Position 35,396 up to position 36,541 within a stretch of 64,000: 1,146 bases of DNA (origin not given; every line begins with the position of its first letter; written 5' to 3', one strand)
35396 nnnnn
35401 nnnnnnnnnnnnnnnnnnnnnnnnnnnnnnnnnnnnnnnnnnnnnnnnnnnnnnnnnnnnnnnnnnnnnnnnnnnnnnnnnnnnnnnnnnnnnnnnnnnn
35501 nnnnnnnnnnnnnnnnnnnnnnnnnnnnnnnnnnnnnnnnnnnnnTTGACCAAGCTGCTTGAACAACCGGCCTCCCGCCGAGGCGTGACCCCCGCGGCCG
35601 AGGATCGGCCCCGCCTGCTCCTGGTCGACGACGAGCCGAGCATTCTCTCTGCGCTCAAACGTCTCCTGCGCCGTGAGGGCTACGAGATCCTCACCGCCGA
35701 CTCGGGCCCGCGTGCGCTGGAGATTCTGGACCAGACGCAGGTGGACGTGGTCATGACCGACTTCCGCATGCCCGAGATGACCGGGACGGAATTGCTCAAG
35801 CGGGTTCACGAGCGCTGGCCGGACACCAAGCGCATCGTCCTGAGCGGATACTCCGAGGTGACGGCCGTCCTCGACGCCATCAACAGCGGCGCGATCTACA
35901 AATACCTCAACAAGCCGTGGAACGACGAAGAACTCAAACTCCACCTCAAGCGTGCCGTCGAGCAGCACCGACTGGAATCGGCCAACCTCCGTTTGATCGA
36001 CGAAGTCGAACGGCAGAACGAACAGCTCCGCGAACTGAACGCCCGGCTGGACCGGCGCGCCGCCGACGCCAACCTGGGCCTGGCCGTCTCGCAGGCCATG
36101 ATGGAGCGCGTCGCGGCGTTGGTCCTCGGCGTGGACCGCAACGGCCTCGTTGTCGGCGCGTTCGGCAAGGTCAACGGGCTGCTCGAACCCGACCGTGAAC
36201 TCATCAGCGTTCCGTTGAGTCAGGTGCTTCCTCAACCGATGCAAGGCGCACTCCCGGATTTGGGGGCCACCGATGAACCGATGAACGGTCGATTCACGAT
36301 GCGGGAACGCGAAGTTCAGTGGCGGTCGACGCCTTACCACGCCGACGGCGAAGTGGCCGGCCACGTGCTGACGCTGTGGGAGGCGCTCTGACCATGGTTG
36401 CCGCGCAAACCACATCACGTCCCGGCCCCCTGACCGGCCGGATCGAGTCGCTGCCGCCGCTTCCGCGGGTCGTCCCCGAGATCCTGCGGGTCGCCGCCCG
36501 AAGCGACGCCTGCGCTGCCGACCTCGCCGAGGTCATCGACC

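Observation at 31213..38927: Eight-gene H-NOX (NO/heme sensor) phosphorelay operon with two kinases, five receivers, HDOD and HD-GYP but no GGDEF/EAL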

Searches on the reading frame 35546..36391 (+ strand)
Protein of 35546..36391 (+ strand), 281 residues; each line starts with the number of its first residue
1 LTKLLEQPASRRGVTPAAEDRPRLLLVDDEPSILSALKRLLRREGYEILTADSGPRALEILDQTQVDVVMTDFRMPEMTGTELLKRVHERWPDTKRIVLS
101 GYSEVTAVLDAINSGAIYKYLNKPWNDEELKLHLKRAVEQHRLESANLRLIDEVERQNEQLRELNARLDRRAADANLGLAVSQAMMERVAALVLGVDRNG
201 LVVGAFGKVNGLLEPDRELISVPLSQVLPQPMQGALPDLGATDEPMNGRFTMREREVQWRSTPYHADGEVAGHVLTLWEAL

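Call 4: search_protein_families(library=pfam, proteins=[window:35546-36391:+], max_evalue=0.01)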
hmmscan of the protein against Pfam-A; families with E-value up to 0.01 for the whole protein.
window:35546-36391:+ (281 aa): 1 family
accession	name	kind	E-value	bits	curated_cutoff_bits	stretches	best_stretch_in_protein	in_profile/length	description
PF00072.30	Response_reg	-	1.8e-27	96.1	30.2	1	25-134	2-110/111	Response regulator receiver domain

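Call 5: search_protein_families(library=ncbifam, proteins=[window:35546-36391:+], max_evalue=0.01)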
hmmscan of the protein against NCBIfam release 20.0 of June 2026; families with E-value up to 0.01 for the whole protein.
window:35546-36391:+ (281 aa): 98 families (the best 25 are shown)
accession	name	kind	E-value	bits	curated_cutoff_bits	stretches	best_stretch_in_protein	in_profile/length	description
NF053512.1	nitric_RR_NosR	exception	6.1e-65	219.9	400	1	24-187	1-164/422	response regulator c-di-GMP phosphodiesterase, NosR family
NF045505.1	RR_RssB_Pseudo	equivalog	8.8e-24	84.3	700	1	23-187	7-168/394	two-component system response regulator RssB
NF008469.0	PRK11361.1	equivalog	7.8e-23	80.9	714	1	22-151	5-133/461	acetoacetate metabolism transcriptional regulator AtoC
TIGR01818.1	ntrC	equivalog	1.1e-22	80.5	558.6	1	25-149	2-124/463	nitrogen regulation protein NR(I)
NF046020.1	HisKinCckABruc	equivalog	4.7e-22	77.7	1000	1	23-136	751-865/868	cell cycle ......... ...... CckA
NF006900.1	PRK09390.1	equivalog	4.9e-22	78.5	255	1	22-162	5-144/203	response regulator FixJ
NF011695.0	PRK15115.1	equivalog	4.1e-20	72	763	1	22-143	7-127/445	two-component system response regulator GlrR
NF051870.1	NAssimRespRegNtrX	equivalog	2.1e-18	66.5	600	1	24-160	4-141/452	nitrogen assimilation response regulator NtrX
NF047793.1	ResRegPgtA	equivalog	3.6e-18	65.6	650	1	19-143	3-126/414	two-component system response regulator PgtA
NF008176.1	PRK10923.1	equivalog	1.8e-17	63.1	620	1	23-142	5-123/469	nitrogen regulation protein NR(I)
NF052313.1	T9SS_RR_PorX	equivalog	5.1e-17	61.8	300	1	23-148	2-126/513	T9SS response regulator signal transducer PorX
NF046022.1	RespRegCpdRBruc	equivalog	1.1e-16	60.9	180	1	23-136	3-115/120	cell cycle two-component system response regulator CpdR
NF007689.0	PRK10365.1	equivalog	1.4e-16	60.3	760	1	20-146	4-129/441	sigma-54-dependent response regulator transcription factor ZraR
NF033791.1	ActR_PrrA_rreg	equivalog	1.9e-16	60.6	250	1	23-147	3-126/173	ActR/PrrA/RegA family redox response regulator transcription factor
NF008199.0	PRK10955.1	equivalog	7.3e-15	55.5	341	1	23-138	3-115/232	envelope stress response regulator transcription factor CpxR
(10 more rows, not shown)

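Call 38: predict_structure(protein=window:35546-36388:+)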
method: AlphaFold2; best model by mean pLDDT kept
length: 281 residues; sequences in the alignment: 1
mean_pLDDT: 54.5   pTM: 0.28
mean pLDDT of the five models: 54.5, 54.4, 52.5, 50.5, 39.9
residues with pLDDT >= 90: 4; 70-90: 50; 50-70: 109; < 50: 118
segments of 3 or more residues with pLDDT < 50: 1-21, 27-33, 50-79, 100-125, 177-191, 206-220
pLDDT, mean of each block of 10 residues (from residue 1): 27 37 49 52 58 43 46 43 55 55 40 37 46 56 68 88 83 52 33 67 50 39 57 58 76 69 74 69 44
secondary structure, 60 per line:
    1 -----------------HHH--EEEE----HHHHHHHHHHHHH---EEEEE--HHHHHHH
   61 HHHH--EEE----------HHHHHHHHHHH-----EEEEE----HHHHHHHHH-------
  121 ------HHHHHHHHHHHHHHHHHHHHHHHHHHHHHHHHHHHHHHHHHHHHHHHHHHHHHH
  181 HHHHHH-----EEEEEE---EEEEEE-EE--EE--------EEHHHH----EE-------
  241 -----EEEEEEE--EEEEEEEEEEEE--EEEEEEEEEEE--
elements in order: E23-26 H31-43 E47-51 H54-64 E67-69 H80-90 E96-100 H105-113 H127-186 E192-197 E201-206 H224-227 E246-252 E255-266 E269-279

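Call 52: find_related_loci(query=A4, collection=metagenome_contigs, flank=10000)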
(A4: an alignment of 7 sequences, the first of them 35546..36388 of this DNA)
Query A4 (281 aa) in metagenome_contigs; peptide patterns used: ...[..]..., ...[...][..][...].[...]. (x = any residue, [..] = any of these).
600 stretches matched a pattern (row limit reached: there are more); 461 encode a relative of the query (tblastn E <= 1e-3); the best 80 are kept; 80 distinct loci.
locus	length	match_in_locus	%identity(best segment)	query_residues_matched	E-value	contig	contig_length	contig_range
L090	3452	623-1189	47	24-205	1e-49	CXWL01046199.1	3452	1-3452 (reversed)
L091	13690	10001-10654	44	5-203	3e-48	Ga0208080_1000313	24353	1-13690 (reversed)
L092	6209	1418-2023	42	23-216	2e-45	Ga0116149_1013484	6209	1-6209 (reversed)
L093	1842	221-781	46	24-203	2e-46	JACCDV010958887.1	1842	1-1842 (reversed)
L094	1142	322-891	43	23-203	5e-48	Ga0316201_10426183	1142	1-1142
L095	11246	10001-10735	38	20-259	3e-45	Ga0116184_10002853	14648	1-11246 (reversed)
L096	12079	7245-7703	48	20-171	4e-45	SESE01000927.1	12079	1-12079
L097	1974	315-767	50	24-174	1e-44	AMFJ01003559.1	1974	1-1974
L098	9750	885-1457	39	24-216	2e-44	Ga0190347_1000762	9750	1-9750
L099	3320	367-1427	40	16-229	3e-44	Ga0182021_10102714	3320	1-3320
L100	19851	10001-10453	50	21-171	3e-44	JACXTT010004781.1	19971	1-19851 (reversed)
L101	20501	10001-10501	49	21-187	2e-43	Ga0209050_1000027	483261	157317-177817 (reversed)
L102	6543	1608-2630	57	10-168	2e-42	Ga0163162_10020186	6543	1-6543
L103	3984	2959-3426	47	23-174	2e-41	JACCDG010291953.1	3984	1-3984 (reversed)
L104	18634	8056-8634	41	18-203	2e-45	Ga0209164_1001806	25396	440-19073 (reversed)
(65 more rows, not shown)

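Call 56: predict_structure(alignment_id=A2)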
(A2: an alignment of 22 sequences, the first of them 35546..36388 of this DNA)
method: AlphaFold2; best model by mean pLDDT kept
length: 281 residues; sequences in the alignment: 22
mean_pLDDT: 89.4   pTM: 0.66
mean pLDDT of the five models: 89.4, 89.0, 87.9, 86.3, 85.3
residues with pLDDT >= 90: 207; 70-90: 52; 50-70: 5; < 50: 17
segments of 3 or more residues with pLDDT < 50: 1-4, 6-18
pLDDT, mean of each block of 10 residues (from residue 1): 45 50 97 97 96 98 97 96 97 96 85 93 93 97 94 97 98 96 87 93 85 82 90 79 89 91 94 93 75
secondary structure, 60 per line:
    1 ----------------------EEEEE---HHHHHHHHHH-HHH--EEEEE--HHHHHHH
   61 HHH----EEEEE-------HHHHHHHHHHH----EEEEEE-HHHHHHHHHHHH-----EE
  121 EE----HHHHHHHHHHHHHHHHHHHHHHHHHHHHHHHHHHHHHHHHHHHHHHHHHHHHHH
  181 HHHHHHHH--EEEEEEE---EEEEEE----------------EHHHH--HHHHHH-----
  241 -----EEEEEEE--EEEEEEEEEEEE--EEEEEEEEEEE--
elements in order: E23-27 H31-40 E47-51 H54-63 E68-72 H80-90 E95-100 H102-113 E119-122 H127-188 E191-197 E201-206 H224-227 H230-235 E246-252 E255-266 E269-279

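Call 59: fold_search(model_id=the predicted structure, library=pdb)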
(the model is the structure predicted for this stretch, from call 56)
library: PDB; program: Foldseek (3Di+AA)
matches with E <= 10: 1708; with E <= 0.001: 616
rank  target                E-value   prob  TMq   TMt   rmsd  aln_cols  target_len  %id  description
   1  3hv2_A                1.1e-12  1.00  0.44  0.89   1.5       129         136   40  Crystal structure of signal receiver domain OF HD domain-containing protein FROM Pseudomonas fluorescens Pf-5 (released 2009-06-23)
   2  2rjn                  5.0e-12  1.00  0.44  0.90   1.2       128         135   43  Crystal structure of an uncharacterized protein Q2BKU2 from Neptuniibacter caesariensis (released 2007-10-23)
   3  3hv2_B                5.0e-12  1.00  0.42  0.92   1.3       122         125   41  Crystal structure of signal receiver domain OF HD domain-containing protein FROM Pseudomonas fluorescens Pf-5 (released 2009-06-23)
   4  2jk1                  1.2e-11  1.00  0.45  0.89   1.7       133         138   40  Crystal structure of the wild-type HupR receiver domain (released 2008-11-11)
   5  2vui                  2.1e-11  1.00  0.45  0.89   1.7       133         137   40  Crystal structure of the HupR receiver domain in inhibitory phospho- state (released 2008-11-11)
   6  3kcn_A                2.5e-11  1.00  0.45  0.92   1.2       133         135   33  The crystal structure of adenylate cyclase from Rhodopirellula baltica (released 2009-11-17)
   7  2vuh                  4.0e-11  1.00  0.45  0.91   1.5       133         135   39  Crystal structure of the D55E mutant of the HupR receiver domain (released 2008-11-11)
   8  3jte                  5.8e-11  1.00  0.42  0.91   1.3       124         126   31  Crystal structure of response regulator receiver domain Protein from clostridium thermocellum (released 2009-09-22)
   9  3kcn_B                1.1e-10  1.00  0.44  0.89   1.5       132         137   33  The crystal structure of adenylate cyclase from Rhodopirellula baltica (released 2009-11-17)
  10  6oap_A                4.7e-10  1.00  0.41  0.38  22.5       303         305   18  Crystal structure of a dual sensor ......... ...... in the green-light absorbing Pg state (released 2019-09-18)
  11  4l4u                  7.7e-10  1.00  0.44  0.33   1.7       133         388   29  Crystal structure of construct containing A. aeolicus NtrC1 receiver, central and DNA binding domains (released 2013-08-28)
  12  3cfy                  1.0e-09  1.00  0.43  0.90   1.4       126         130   25  Crystal structure of signal receiver domain of putative Luxo repressor protein from Vibrio parahaemolyticus (released 2008-03-18)
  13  5xso                  1.1e-09  1.00  0.41  0.56   1.6       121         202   26  Crystal structure of full-length FixJ from B. japonicum crystallized in space group C2221 (released 2018-05-23)
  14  6ifh                  1.2e-09  1.00  0.41  0.93   1.2       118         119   32  Unphosphorylated Spo0F from Paenisporosarcina sp. TG-14 (released 2019-01-16)
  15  3eq2_A                1.4e-09  1.00  0.51  0.41   5.8       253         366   22  Structure of Hexagonal Crystal form of Pseudomonas aeruginosa RssB (released 2009-10-20)
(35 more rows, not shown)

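Call 96: search_protein_families(library=padloc, proteins=[window:35546-36391:+], max_evalue=0.00001)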
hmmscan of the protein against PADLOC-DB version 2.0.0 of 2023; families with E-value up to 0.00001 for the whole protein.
window:35546-36391:+ (281 aa): 0 families

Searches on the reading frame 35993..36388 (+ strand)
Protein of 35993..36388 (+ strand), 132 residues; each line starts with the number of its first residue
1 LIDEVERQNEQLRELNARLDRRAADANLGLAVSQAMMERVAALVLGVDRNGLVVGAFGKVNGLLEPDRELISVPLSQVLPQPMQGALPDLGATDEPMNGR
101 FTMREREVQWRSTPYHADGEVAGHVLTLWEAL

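Call 28: find_homologous_proteins(query=window:35993-36388:+, max_evalue=0.001)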
Query window:35993-36388:+: 75 candidates shared short words with the query, none scored E <= 0.001.

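Call 37: search_protein_representatives(protein=window:35993-36388:+)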
Query: 132 residues. Proteins with E-value up to 0.001 (for the whole library): 26; up to 1e-10: 8; up to 1e-30: 0. The best 26 are listed.
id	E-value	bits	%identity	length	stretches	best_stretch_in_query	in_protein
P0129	2.3e-22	95.7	42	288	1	3-131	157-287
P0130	2.4e-22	95.7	46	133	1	1-131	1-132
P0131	9.7e-19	84.0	41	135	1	3-131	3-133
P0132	3.8e-15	72.4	38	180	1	3-130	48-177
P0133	2.8e-13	66.4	41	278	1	1-130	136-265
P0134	3.2e-12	63.0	38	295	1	3-131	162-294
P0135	3.1e-11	59.8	34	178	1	3-130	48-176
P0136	3.4e-11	59.6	38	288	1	6-131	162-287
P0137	3.4e-10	56.4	33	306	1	5-130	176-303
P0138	3.8e-10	56.3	35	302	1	4-130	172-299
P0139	3.4e-09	53.2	33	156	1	13-130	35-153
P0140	8.4e-09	51.9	33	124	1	12-131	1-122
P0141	1.1e-08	51.5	34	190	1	1-132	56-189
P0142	2.7e-08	50.3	34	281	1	2-130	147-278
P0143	3.5e-08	49.9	31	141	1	2-130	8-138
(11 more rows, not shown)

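Call 44: search_solved_structures(query=A3, max_evalue=10, show_alignments=3)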
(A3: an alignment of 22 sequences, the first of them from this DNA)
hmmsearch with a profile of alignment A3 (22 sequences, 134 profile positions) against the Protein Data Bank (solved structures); distinct sequences matched with E-value up to 10: 40.
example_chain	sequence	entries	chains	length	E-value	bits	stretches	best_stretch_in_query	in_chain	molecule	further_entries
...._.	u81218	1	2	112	3e-05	27.6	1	32-128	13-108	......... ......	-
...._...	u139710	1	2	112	5.2e-05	26.8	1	32-126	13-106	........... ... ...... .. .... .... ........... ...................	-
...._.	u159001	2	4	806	8.1e-05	26.2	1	36-80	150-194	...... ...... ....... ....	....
9cmf_A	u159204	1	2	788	9.7e-05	25.9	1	36-80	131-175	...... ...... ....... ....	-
9bgv_A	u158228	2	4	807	0.00018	25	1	36-80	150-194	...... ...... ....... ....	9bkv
9clo_A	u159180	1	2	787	0.00022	24.8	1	36-80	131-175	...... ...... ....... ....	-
3ewk_A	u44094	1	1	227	0.0026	21.2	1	23-100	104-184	Sensor protein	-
4lrx_C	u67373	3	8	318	0.019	18.5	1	26-92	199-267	PTS-dependent dihydroxyacetone kinase operon regulatory protein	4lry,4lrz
7yrt_A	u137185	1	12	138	0.025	18.1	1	33-64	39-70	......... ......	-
2w0n_A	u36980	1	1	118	0.031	17.8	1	31-125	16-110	SENSOR PROTEIN DCUS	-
2pr5_A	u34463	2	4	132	0.044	17.3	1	34-75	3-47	Blue-light photoreceptor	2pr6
3a0r_A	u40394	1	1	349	0.044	17.3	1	31-80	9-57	Sensor protein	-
4gcz_A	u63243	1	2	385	0.063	16.8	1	29-74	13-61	Blue-light photoreceptor, Sensor protein fixL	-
1d06_A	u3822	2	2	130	0.072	16.6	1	33-84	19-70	nitrogen fixation regulatory protein fixL | FIXL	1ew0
4ew7_A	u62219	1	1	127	0.079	16.5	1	34-131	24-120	Conjugative transfer: regulation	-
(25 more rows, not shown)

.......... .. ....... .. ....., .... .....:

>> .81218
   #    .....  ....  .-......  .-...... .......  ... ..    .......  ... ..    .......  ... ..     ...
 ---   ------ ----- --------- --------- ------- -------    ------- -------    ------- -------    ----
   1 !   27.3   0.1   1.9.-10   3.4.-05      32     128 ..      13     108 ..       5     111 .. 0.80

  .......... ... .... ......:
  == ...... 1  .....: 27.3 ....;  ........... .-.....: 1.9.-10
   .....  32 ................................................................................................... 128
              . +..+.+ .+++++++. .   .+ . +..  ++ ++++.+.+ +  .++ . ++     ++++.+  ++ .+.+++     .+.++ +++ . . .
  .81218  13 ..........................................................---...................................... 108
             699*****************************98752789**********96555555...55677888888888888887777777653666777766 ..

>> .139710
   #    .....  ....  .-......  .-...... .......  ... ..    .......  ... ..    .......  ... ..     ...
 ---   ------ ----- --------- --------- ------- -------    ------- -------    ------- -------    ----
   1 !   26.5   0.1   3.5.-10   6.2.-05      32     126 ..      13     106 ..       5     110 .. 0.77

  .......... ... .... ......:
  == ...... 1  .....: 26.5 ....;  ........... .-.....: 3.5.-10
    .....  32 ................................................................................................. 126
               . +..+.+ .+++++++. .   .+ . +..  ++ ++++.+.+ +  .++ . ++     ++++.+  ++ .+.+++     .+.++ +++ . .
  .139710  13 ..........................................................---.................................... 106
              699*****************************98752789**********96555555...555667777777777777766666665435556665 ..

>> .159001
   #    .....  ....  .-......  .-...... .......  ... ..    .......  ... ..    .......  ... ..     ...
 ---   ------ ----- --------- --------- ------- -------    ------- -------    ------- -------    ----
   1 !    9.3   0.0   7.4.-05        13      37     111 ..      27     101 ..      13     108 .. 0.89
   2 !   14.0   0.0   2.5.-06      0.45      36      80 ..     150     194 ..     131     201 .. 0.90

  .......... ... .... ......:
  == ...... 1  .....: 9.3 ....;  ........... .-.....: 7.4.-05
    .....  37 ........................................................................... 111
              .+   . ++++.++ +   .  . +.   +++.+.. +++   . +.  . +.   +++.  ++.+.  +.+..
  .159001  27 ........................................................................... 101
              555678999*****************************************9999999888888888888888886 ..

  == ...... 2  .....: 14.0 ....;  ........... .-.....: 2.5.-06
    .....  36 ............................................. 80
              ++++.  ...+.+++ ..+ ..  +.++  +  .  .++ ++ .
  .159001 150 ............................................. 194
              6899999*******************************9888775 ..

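Call 45: search_protein_families(library=pfam, alignment_id=A3, max_evalue=1)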
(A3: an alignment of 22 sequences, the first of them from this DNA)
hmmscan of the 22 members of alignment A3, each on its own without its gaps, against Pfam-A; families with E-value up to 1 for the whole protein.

A. member 1, seq(131 aa): 0 families

B. families by the number of members that match (of 22 scanned): 13 families
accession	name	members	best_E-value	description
PF00989.32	PAS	20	4.4e-07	PAS fold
PF08448.16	PAS_4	17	1.6e-08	PAS fold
PF13188.13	PAS_8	16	9.9e-06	PAS domain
PF13426.13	PAS_9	10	0.00013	PAS domain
PF12860.13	PAS_7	8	0.0026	PAS fold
PF24820.1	Diguanyl_cycl_sensor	7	0.00053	Diguanylate cyclase-like sensor domain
PF02501.22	T2SSI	1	0.017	Type II secretion system (T2SS), protein I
PF12869.13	tRNA_anti-like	1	0.072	tRNA_anti-like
PF19981.4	DUF6417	1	0.1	Family of unknown function (DUF6417)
PF21370.4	PAS_GdpP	1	0.1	Cyclic-di-AMP phosphodiesterase GdpP-like, PAS domain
PF05993.17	Reovirus_M2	1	0.16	Reovirus major virion structural protein Mu-1/Mu-1C (M2)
PF01166.23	TSC22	1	0.22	TSC-22/dip/bun family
PF04102.17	SlyX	1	0.55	SlyX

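Call 46: find_encoding_contigs(protein=P0129, flank=10000, max_places=3)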
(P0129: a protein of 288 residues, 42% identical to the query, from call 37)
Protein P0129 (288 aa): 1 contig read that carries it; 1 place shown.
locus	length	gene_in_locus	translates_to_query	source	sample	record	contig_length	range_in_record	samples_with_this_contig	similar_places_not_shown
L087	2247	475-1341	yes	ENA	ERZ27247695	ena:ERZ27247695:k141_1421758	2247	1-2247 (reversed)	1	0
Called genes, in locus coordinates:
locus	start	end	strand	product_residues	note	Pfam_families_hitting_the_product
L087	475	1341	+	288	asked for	PF00072:Response_reg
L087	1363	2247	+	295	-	?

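Call 47: find_encoding_contigs(protein=P0136, flank=10000, max_places=3)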
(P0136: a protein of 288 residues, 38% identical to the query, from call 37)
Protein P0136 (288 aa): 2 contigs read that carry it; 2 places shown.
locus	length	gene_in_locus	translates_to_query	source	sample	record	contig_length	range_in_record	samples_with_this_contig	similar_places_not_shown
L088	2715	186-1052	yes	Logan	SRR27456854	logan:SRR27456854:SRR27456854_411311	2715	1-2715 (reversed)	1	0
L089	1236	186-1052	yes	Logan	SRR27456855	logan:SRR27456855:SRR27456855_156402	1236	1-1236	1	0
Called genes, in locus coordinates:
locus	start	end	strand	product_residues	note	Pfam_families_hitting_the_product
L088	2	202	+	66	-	?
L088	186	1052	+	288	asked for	PF00072:Response_reg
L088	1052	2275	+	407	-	PF08668:HDOD, PF01966:HD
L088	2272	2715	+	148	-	?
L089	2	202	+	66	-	?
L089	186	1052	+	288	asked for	PF00072:Response_reg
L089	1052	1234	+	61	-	?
